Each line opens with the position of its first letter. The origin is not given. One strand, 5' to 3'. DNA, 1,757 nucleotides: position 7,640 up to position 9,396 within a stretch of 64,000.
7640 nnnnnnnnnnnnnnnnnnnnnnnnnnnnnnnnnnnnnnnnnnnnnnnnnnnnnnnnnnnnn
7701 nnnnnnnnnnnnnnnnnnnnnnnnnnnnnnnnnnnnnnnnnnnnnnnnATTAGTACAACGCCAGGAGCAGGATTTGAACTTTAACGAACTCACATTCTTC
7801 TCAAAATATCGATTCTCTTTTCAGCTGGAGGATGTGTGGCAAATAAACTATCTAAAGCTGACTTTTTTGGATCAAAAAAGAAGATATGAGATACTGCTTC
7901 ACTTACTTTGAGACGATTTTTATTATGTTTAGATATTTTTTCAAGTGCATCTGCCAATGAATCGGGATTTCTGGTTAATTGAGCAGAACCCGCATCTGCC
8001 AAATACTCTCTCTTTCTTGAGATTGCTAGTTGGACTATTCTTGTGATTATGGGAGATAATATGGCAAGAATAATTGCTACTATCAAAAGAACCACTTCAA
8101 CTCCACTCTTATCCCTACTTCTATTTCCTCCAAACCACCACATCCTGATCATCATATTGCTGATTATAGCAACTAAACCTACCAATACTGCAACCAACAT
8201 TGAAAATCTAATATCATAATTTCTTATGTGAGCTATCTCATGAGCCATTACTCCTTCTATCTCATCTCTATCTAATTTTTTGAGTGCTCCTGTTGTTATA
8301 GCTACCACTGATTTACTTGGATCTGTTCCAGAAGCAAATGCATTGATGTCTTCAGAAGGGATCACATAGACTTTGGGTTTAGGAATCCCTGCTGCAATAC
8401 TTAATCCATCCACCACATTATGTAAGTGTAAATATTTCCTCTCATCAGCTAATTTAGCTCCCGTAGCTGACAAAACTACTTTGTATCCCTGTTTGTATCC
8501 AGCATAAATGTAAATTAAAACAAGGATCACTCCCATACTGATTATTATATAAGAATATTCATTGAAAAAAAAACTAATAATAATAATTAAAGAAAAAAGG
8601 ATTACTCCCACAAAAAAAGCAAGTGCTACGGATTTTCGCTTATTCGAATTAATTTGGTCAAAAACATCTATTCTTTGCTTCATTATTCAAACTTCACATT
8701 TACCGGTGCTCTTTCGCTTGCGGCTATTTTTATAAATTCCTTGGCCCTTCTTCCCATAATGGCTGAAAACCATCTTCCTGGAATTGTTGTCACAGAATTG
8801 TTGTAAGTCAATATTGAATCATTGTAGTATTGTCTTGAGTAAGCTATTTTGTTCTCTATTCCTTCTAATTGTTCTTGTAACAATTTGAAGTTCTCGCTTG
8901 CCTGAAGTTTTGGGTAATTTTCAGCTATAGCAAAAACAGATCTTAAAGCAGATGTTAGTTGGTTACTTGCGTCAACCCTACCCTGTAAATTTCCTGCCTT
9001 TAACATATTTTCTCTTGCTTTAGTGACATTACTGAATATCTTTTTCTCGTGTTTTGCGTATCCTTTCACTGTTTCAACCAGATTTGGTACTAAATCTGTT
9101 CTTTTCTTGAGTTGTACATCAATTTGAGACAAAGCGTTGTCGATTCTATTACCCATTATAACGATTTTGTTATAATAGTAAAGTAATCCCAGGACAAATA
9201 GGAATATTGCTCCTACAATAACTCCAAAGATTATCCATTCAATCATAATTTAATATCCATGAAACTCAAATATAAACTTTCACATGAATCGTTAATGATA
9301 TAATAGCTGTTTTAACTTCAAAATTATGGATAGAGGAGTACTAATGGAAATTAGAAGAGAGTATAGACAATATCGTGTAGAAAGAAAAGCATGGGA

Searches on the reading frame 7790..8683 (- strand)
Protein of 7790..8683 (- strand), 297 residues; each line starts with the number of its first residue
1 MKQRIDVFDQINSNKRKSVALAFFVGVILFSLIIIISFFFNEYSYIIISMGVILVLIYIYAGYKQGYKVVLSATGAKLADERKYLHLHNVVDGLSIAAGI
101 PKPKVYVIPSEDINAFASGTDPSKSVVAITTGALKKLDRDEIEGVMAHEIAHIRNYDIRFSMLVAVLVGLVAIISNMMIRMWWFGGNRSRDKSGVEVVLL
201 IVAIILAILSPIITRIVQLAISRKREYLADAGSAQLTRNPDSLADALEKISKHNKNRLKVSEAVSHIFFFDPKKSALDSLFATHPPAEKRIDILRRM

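Call 103: search_protein_families(library=pfam, proteins=[window:7790-8683:-], max_evalue=0.05)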
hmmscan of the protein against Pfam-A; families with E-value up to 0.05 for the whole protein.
window:7790-8683:- (297 aa): 4 families
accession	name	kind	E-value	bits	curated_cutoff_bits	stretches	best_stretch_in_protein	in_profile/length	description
PF01435.24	Peptidase_M48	-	4.7e-34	118.3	20.3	1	86-296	6-184/186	Peptidase family M48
PF05569.17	Peptidase_M56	-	1.8e-06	27.8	31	1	47-168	105-219/296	BlaR1 peptidase M56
PF18958.6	DUF5700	-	0.0087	15.9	25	1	101-161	94-149/283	Putative zinc dependent peptidase (DUF5700)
PF01769.21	MgtE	-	0.0095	16.6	27.6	0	158-221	37-95/125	Divalent cation transporter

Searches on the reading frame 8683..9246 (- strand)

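Call 103: search_protein_families(library=pfam, proteins=[window:8683-9246:-], max_evalue=0.05)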
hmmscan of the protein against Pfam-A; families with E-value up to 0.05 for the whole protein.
window:8683-9246:- (187 aa): 3 families
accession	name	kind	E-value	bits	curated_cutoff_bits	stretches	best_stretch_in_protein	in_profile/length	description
PF04011.17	LemA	-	1.7e-54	184.2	26.2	1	38-186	1-149/149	LemA family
PF25474.1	TPR_TmcB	-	0.00018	21.9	27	1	26-89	57-120/125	TmcB, TPR repeats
PF01158.23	Ribosomal_L36e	-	0.014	16.1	27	0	40-71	24-55/96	Ribosomal protein L36e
